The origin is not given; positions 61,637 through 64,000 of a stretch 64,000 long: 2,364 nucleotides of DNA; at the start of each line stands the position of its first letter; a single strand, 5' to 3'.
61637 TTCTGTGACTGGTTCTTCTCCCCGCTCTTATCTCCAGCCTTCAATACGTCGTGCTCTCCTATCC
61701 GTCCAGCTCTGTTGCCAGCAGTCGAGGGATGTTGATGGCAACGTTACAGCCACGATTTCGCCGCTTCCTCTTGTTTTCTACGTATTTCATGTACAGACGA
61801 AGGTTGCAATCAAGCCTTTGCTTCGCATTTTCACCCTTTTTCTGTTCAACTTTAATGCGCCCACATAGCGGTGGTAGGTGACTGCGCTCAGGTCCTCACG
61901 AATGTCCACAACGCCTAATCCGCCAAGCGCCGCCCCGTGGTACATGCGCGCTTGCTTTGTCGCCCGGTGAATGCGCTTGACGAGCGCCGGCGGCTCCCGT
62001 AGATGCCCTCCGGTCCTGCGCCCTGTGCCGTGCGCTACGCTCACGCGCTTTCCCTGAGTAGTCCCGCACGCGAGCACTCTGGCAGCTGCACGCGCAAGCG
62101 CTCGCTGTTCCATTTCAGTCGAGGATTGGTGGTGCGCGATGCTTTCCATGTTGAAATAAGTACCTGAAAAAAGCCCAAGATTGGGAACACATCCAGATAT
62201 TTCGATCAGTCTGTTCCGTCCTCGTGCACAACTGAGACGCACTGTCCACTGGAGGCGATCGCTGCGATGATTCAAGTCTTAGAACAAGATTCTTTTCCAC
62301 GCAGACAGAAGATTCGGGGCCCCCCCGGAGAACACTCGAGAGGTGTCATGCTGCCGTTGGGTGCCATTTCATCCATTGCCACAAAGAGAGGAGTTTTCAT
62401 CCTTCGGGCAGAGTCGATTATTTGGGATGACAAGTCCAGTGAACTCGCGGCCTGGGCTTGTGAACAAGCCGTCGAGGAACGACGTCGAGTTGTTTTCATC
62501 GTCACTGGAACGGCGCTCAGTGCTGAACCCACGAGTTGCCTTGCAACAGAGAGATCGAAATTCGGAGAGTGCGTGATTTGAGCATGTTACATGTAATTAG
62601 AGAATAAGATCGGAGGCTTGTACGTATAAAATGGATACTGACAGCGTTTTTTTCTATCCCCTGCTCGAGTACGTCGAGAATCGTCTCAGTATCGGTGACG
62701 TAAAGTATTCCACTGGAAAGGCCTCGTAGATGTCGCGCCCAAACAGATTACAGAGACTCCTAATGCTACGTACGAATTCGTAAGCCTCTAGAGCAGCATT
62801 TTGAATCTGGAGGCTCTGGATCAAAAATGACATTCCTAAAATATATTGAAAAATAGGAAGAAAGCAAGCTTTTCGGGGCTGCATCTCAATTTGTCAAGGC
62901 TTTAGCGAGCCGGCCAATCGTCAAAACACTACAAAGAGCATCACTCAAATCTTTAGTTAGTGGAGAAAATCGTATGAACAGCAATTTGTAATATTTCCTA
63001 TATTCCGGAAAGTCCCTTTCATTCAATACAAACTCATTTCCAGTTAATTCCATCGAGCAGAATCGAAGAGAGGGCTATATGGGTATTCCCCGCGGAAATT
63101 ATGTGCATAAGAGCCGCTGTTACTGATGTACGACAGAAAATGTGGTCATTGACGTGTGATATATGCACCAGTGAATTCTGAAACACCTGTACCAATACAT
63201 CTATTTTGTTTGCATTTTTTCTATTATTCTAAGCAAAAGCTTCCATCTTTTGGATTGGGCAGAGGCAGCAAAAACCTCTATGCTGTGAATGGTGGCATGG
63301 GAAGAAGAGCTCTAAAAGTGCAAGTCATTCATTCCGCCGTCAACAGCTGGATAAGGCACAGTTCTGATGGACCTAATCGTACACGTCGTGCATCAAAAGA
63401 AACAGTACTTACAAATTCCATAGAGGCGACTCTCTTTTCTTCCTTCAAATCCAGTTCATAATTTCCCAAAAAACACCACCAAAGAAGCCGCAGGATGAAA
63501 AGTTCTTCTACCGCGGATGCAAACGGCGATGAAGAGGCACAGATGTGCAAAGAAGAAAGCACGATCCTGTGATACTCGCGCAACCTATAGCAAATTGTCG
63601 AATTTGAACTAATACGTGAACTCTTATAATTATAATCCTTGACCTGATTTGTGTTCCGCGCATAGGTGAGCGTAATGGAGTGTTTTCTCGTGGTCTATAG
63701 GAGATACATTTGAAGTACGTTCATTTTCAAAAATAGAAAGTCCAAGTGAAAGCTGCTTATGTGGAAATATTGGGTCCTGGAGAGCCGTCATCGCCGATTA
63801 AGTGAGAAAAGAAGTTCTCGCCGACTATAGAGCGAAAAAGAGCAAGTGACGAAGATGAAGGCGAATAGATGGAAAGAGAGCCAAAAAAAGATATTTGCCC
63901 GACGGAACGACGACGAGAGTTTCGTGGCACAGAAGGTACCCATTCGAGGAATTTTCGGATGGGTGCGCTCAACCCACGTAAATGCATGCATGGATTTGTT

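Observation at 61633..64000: Possible composite element: family-1 copy B, an AT-rich core, and family-2 copy 3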

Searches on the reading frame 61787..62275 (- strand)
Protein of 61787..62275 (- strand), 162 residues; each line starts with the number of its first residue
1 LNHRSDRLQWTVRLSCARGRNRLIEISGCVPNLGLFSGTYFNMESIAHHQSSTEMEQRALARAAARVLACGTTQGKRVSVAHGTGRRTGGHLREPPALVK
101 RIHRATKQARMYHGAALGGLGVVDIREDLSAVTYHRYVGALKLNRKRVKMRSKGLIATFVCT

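Call 7: search_protein_families(library=pfam, proteins=[window:61787-62275:-], max_evalue=0.1)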
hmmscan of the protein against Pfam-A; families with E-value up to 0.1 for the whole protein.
window:61787-62275:- (162 aa): 0 families

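Call 32: search_protein_families(library=pfam, proteins=[window:61790-62275:-], max_evalue=10)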
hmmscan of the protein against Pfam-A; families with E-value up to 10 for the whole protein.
seq(162 aa): 0 families

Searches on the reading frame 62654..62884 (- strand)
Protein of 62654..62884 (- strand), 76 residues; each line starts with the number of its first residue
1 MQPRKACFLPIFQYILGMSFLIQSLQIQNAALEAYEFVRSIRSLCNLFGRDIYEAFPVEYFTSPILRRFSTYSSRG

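Call 77: find_encoding_contigs(protein=window:62654-62884:-, flank=8000, max_places=6)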
Protein window:62654-62884:- (76 aa): no gene with exactly this product is on record in the collection.

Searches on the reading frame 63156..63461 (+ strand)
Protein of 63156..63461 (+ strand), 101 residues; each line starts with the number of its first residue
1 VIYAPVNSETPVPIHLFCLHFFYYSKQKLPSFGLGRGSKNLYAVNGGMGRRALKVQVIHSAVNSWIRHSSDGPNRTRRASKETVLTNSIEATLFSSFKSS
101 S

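Call 55: find_encoding_contigs(protein=window:63156-63461:+, flank=6000, max_places=8)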
Protein window:63156-63461:+ (101 aa): no gene with exactly this product is on record in the collection.

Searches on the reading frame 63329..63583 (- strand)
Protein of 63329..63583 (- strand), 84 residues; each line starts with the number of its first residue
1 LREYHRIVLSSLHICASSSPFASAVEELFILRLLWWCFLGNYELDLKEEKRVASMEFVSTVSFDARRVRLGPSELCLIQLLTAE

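Call 56: find_encoding_contigs(protein=window:63329-63583:-, flank=6000, max_places=8)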
Protein window:63329-63583:- (84 aa): no gene with exactly this product is on record in the collection.

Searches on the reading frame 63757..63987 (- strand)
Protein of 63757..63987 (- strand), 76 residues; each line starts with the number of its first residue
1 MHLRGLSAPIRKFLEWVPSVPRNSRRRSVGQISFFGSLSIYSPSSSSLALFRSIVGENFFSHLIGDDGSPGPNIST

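Call 78: find_encoding_contigs(protein=window:63757-63987:-, flank=8000, max_places=6)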
Protein window:63757-63987:- (76 aa): no gene with exactly this product is on record in the collection.
